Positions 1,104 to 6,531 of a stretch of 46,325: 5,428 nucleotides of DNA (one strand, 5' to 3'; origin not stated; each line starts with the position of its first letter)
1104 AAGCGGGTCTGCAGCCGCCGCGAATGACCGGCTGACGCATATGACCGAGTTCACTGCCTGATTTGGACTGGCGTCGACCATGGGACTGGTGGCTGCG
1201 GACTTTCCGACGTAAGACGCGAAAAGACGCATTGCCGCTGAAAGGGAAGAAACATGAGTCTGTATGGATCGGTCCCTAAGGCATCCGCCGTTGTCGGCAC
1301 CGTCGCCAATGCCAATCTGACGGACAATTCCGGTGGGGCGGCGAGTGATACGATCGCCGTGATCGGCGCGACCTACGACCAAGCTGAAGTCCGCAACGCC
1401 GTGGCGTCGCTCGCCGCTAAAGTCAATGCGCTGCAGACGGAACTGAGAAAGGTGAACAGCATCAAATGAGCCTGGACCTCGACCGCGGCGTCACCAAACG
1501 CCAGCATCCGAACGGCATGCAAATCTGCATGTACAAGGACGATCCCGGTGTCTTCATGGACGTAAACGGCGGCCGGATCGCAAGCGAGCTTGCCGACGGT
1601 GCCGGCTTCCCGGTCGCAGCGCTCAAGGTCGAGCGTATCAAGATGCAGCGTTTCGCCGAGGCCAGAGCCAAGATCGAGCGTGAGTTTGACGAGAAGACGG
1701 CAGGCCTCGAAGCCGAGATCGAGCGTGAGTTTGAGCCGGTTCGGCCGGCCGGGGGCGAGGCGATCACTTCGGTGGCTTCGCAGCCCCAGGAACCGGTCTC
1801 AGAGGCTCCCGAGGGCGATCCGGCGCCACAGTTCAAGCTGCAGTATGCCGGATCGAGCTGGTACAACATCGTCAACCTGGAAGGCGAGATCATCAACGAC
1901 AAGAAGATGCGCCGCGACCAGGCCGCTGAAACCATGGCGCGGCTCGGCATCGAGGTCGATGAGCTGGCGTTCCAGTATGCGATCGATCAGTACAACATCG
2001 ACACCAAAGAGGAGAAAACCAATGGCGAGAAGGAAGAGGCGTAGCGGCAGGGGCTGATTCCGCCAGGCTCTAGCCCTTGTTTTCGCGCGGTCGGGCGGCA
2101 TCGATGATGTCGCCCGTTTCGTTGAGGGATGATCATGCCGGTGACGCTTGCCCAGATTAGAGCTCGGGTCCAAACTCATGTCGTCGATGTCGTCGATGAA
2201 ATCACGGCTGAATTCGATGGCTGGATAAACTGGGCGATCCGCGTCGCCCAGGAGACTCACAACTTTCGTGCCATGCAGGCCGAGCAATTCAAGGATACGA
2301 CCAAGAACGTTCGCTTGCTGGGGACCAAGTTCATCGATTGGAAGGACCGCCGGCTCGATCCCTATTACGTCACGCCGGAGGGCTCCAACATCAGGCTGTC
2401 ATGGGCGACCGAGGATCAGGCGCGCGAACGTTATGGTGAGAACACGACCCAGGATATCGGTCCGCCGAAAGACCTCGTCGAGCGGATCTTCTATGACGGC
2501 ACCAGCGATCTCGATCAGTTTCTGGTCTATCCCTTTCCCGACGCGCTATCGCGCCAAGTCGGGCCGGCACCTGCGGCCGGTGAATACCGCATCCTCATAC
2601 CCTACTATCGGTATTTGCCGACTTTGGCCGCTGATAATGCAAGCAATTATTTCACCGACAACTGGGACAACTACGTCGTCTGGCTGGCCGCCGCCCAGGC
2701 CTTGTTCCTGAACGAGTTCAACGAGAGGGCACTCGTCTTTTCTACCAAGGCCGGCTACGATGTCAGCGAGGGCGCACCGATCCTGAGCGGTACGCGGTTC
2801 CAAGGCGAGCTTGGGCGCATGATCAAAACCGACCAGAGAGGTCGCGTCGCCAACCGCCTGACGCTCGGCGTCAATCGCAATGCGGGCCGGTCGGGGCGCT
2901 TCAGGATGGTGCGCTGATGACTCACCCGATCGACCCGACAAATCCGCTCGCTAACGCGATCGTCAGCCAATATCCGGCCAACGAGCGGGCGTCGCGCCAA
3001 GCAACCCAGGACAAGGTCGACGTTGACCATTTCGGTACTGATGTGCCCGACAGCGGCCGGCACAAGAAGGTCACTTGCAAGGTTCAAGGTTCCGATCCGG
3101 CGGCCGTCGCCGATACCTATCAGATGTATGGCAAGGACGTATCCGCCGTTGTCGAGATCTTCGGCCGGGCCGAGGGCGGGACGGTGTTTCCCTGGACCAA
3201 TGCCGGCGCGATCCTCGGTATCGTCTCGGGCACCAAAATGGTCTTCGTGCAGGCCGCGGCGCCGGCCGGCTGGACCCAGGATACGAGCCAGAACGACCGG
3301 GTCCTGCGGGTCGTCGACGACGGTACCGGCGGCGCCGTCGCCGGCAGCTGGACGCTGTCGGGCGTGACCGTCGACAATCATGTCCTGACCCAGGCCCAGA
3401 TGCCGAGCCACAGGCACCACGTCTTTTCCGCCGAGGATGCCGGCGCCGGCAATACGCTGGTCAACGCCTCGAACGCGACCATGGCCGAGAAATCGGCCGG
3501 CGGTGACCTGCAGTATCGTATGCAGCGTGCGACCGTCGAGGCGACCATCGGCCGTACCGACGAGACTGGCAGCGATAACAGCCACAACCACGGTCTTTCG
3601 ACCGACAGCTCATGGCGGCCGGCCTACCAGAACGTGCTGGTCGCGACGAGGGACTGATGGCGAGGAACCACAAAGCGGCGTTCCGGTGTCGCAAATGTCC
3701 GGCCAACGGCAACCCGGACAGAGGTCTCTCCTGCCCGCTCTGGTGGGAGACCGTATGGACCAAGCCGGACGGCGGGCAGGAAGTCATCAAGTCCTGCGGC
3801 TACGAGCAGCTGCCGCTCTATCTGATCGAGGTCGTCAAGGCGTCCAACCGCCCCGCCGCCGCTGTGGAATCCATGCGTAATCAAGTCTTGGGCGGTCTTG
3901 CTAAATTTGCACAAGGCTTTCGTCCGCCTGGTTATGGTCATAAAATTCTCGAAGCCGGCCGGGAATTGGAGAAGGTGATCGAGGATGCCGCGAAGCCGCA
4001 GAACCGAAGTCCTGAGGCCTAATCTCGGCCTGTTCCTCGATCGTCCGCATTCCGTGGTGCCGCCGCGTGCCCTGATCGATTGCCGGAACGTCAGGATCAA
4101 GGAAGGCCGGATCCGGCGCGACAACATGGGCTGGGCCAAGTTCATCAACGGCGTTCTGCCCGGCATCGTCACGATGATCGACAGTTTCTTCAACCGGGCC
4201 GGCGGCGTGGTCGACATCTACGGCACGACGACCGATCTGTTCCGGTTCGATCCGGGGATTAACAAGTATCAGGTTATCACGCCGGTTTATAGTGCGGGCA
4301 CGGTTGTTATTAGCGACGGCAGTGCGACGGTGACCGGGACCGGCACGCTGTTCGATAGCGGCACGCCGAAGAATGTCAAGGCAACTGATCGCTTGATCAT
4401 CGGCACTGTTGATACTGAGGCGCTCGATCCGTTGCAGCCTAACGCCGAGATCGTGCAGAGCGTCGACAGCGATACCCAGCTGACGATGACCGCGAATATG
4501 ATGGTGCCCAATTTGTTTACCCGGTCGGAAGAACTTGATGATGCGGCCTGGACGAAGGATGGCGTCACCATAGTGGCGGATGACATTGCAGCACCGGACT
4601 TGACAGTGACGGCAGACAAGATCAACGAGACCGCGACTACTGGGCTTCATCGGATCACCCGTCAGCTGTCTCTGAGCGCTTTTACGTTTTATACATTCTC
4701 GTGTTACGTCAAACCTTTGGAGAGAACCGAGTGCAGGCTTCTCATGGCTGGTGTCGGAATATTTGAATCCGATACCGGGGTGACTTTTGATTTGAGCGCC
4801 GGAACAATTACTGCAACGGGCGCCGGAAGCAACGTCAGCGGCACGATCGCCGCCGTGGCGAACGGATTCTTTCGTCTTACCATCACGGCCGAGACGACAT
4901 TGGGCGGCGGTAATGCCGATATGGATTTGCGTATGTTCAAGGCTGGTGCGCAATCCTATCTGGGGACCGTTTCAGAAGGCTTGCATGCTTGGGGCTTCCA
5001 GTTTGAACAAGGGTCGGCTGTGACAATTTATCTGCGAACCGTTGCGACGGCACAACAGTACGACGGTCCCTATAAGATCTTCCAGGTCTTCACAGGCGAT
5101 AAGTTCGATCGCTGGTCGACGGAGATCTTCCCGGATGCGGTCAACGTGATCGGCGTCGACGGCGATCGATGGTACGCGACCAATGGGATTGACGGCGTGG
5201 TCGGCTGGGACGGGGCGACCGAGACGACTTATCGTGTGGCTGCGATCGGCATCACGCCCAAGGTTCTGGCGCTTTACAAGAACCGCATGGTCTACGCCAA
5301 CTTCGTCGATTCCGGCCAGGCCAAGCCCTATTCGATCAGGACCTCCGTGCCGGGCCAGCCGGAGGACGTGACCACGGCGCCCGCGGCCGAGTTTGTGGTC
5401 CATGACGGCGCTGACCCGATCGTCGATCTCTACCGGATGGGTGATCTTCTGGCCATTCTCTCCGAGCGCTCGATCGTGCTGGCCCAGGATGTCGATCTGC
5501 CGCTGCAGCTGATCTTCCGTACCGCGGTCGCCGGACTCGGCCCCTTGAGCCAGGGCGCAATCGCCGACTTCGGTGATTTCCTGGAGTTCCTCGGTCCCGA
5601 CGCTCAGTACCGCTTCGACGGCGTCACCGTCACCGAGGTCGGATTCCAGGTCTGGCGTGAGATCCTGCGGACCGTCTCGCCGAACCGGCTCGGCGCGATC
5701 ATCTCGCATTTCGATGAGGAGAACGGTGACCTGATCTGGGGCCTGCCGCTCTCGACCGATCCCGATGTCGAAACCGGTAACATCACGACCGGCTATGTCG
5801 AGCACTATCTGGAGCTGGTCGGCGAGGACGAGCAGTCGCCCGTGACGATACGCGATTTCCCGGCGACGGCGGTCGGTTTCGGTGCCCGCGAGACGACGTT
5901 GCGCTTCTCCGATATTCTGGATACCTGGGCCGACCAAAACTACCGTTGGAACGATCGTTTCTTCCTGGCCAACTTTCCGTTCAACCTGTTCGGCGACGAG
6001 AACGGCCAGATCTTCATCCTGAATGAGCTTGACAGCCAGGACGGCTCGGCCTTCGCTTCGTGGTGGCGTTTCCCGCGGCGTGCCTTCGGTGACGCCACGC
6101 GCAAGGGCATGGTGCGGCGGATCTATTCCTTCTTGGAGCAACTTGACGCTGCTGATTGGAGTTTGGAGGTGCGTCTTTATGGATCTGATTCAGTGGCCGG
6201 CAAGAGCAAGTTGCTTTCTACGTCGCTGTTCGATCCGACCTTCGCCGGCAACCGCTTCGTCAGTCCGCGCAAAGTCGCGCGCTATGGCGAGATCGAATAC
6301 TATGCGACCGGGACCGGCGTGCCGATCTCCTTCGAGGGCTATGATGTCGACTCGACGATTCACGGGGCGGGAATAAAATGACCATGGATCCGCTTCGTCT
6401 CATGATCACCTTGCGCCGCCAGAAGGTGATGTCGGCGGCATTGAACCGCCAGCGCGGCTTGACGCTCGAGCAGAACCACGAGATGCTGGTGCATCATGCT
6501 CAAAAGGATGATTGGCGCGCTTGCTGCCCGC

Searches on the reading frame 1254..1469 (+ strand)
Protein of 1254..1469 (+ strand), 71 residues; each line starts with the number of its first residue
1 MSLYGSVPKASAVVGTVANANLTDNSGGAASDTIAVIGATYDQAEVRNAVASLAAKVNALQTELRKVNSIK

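Call 37: search_protein_families(library=pfam, max_evalue=0.1, proteins=[window:1254-1469:+])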
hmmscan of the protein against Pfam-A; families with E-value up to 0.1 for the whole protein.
window:1254-1469:+ (71 aa): 1 family
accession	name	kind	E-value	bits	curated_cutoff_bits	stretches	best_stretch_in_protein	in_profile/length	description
PF03115.20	Astro_capsid_N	-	0.015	15.1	23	1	6-42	133-169/249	Astrovirus capsid protein nucleoplasmin-like domain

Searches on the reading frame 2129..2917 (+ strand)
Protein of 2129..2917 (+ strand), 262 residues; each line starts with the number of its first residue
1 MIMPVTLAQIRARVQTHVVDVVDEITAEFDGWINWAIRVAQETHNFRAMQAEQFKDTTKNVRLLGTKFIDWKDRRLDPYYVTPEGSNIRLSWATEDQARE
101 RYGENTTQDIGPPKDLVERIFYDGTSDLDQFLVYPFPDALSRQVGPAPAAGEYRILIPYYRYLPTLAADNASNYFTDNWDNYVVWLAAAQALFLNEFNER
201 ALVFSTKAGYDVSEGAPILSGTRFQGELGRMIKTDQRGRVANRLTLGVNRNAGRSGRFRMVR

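Call 10: search_protein_families(library=phrogs, max_evalue=0.001, proteins=[window:2129-2917:+])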
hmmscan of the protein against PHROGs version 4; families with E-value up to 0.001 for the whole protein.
window:2129-2917:+ (262 aa): 0 families

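Call 13: search_protein_families(library=pfam, max_evalue=0.01, proteins=[window:2129-2917:+])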
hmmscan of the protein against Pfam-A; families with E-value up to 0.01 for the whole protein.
window:2129-2917:+ (262 aa): 1 family
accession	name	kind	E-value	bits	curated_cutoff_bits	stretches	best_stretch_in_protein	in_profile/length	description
PF24175.2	SU10_adaptor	-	5.5e-07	30.6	27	1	6-197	2-158/194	SU10 adaptor protein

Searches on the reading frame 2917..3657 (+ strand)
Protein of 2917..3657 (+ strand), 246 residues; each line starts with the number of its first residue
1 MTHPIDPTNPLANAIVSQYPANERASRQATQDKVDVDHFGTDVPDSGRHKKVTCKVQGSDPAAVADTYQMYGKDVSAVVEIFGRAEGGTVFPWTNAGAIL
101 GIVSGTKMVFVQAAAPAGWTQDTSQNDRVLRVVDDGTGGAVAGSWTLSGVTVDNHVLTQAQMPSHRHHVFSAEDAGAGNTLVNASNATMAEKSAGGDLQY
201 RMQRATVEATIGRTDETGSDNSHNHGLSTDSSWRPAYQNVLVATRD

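Call 10: search_protein_families(library=phrogs, max_evalue=0.001, proteins=[window:2917-3657:+])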
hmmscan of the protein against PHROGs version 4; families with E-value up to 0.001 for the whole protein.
window:2917-3657:+ (246 aa): 0 families

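Call 13: search_protein_families(library=pfam, max_evalue=0.01, proteins=[window:2917-3657:+])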
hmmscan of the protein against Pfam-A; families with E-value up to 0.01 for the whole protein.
window:2917-3657:+ (246 aa): 1 family
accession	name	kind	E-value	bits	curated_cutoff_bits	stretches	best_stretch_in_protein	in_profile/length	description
PF21939.1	Gp10_C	-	0.0011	20.4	27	1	105-210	27-119/139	Baseplate structural protein Gp10, C-terminal domain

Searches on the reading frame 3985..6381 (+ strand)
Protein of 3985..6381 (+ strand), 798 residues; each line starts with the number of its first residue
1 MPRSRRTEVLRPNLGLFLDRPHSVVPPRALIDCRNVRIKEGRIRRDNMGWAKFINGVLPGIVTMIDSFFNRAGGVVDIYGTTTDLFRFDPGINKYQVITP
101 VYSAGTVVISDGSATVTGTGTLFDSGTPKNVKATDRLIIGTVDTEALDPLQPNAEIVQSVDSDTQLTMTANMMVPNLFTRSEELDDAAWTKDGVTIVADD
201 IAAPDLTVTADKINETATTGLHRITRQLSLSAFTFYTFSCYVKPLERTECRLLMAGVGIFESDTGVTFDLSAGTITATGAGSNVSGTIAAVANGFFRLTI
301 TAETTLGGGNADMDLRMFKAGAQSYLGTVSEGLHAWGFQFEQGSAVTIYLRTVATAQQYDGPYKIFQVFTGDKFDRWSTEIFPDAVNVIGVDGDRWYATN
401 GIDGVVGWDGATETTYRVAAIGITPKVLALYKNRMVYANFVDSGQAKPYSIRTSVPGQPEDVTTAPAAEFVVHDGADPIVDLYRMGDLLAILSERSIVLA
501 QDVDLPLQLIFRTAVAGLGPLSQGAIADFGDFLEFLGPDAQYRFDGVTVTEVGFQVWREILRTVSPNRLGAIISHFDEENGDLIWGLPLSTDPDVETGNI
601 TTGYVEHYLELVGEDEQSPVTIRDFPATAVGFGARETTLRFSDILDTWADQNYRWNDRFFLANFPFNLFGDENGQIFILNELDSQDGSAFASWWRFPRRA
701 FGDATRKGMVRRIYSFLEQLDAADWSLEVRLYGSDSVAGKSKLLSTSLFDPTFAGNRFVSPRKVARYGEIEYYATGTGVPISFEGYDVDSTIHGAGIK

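Call 10: search_protein_families(library=phrogs, max_evalue=0.001, proteins=[window:3985-6381:+])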
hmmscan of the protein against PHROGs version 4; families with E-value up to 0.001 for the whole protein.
window:3985-6381:+ (798 aa): 6 families
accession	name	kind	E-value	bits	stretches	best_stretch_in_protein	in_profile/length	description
phrog_5939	-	tail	1.9e-19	70.7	1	175-356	417-598/801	tail protein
phrog_34853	-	unknown function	3.3e-17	63.2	1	175-356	77-257/555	-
phrog_3287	-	head and packaging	8.2e-14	52.3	1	393-794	114-522/524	virion structural protein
phrog_701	-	head and packaging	2.7e-09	34.3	1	154-234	5155-5233/6136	virion structural protein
phrog_17834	-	unknown function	6.6e-08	32.9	1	98-173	3-67/458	-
phrog_12714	-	unknown function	3.7e-05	23.5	1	101-172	5-68/568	-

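Call 13: search_protein_families(library=pfam, max_evalue=0.01, proteins=[window:3985-6381:+])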
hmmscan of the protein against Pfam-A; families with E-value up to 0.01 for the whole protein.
window:3985-6381:+ (798 aa): 0 families
